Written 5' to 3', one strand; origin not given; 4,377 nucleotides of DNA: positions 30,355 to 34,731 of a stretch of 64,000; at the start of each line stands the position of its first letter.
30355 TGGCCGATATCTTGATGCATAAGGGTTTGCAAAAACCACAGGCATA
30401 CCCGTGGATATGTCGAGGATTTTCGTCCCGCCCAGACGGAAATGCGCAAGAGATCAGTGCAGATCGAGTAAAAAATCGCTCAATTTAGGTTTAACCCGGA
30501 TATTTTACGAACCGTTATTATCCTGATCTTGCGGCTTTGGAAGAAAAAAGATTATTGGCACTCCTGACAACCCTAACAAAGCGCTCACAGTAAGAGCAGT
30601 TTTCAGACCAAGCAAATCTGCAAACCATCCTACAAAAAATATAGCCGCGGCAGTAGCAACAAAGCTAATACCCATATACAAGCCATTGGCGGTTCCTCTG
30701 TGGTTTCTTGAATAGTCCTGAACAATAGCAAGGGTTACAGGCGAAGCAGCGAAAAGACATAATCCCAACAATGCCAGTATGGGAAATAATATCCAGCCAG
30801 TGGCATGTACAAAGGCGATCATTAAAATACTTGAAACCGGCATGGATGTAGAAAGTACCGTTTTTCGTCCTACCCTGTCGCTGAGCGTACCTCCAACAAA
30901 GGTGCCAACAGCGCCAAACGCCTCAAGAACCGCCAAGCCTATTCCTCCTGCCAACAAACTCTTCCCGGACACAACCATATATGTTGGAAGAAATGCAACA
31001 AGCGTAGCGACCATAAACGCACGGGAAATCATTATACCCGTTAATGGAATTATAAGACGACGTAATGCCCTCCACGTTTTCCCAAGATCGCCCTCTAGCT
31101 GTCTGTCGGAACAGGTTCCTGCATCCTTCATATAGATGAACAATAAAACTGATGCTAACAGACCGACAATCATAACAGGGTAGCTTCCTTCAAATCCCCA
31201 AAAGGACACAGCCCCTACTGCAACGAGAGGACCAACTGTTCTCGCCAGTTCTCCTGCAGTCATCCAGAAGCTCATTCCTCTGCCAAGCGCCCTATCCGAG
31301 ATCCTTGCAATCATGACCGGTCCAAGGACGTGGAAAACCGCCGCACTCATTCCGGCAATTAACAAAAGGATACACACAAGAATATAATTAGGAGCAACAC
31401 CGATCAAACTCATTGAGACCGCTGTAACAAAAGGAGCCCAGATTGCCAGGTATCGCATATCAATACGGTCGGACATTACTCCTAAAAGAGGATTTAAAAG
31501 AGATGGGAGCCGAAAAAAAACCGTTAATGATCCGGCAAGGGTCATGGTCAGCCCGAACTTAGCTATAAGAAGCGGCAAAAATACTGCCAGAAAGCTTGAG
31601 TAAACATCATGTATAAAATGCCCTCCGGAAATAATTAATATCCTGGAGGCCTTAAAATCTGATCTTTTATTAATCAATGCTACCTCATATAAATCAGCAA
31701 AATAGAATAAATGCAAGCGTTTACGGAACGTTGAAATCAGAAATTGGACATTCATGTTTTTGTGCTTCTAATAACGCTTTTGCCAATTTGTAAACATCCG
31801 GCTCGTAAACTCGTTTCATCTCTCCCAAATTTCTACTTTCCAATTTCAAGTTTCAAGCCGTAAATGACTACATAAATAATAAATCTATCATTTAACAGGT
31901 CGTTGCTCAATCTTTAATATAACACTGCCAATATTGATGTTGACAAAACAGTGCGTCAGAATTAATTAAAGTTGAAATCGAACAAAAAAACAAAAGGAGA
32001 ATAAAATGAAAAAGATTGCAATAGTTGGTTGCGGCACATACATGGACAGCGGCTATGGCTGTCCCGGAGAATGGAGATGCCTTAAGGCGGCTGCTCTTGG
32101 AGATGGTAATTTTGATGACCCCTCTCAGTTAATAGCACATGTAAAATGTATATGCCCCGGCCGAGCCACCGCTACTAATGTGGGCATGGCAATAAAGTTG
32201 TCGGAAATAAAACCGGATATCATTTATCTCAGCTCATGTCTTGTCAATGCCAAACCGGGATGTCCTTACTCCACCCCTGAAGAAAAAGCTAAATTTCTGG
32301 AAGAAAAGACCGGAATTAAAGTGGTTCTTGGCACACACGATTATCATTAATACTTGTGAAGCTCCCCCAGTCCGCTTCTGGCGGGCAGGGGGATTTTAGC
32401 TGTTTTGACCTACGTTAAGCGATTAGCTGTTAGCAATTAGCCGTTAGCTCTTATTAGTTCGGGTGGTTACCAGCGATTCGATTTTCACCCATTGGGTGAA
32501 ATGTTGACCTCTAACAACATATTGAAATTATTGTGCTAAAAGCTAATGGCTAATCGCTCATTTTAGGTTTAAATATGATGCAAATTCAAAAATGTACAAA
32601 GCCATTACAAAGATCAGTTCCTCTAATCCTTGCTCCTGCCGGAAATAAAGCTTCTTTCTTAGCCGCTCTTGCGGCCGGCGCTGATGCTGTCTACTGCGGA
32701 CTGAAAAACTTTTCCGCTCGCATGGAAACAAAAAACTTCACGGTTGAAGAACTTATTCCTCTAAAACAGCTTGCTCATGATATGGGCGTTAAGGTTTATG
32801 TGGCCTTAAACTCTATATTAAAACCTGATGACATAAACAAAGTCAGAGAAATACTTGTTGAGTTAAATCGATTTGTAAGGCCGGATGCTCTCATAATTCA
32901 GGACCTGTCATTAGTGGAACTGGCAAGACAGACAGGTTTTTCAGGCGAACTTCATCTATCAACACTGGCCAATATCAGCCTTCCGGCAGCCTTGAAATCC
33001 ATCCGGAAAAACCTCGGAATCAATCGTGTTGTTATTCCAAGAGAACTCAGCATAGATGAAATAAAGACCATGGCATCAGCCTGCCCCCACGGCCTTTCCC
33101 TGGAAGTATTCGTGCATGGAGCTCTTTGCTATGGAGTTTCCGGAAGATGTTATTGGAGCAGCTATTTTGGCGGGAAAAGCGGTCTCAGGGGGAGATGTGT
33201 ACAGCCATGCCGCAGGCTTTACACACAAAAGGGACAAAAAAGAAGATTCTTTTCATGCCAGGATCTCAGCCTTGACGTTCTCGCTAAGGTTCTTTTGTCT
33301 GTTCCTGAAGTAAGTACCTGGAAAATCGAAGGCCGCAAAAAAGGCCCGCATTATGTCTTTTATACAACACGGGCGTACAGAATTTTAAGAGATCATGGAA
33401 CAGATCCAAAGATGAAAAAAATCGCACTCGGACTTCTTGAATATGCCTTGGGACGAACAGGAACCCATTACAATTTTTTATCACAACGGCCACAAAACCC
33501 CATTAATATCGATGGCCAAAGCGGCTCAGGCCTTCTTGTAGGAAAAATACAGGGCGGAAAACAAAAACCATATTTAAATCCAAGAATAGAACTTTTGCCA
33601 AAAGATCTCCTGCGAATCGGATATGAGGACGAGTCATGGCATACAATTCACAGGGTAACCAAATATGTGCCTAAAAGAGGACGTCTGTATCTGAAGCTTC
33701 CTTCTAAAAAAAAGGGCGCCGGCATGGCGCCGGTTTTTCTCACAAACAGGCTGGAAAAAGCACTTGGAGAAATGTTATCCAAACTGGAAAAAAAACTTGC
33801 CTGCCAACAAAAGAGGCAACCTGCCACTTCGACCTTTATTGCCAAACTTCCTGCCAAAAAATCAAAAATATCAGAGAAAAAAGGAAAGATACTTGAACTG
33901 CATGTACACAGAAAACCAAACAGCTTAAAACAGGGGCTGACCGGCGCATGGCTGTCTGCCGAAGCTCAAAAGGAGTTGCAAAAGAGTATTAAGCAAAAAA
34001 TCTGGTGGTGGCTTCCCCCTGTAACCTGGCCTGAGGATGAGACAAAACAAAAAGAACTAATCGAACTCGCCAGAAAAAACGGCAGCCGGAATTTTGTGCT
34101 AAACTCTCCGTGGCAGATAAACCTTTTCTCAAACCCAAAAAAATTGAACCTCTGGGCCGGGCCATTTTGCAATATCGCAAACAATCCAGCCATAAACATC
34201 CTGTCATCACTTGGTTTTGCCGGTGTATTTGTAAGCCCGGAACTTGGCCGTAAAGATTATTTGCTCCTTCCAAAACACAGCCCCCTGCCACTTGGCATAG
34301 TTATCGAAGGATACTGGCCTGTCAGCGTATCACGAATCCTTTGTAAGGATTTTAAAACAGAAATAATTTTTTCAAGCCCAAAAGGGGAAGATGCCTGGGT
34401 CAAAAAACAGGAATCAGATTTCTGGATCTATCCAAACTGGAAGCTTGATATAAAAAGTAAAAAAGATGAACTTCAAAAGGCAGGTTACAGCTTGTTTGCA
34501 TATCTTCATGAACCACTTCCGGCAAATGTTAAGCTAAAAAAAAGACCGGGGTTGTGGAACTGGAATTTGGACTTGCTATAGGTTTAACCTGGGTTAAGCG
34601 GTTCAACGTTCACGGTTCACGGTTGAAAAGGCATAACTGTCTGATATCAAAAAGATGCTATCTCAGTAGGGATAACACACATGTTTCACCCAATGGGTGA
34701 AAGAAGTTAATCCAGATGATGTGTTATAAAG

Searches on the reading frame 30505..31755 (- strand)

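Call 73: search_protein_families(library=pfam, proteins=[window:30505-31755:-], max_evalue=0.00001)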
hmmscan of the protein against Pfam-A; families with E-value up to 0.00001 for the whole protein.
window:30505-31755:- (416 aa): 1 family
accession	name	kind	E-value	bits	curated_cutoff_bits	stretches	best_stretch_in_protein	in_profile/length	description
PF07690.21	MFS_1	-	1.9e-45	155.7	33.4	2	44-362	3-337/347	Major Facilitator Superfamily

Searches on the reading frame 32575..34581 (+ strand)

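Call 73: search_protein_families(library=pfam, proteins=[window:32575-34581:+], max_evalue=0.00001)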
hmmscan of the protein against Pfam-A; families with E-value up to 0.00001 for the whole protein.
window:32575-34581:+ (668 aa): 1 family
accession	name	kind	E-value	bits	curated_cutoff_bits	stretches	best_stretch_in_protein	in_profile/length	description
PF01136.24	Peptidase_U32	-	2.8e-53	181.1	22.4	1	88-289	2-215/233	Peptidase family U32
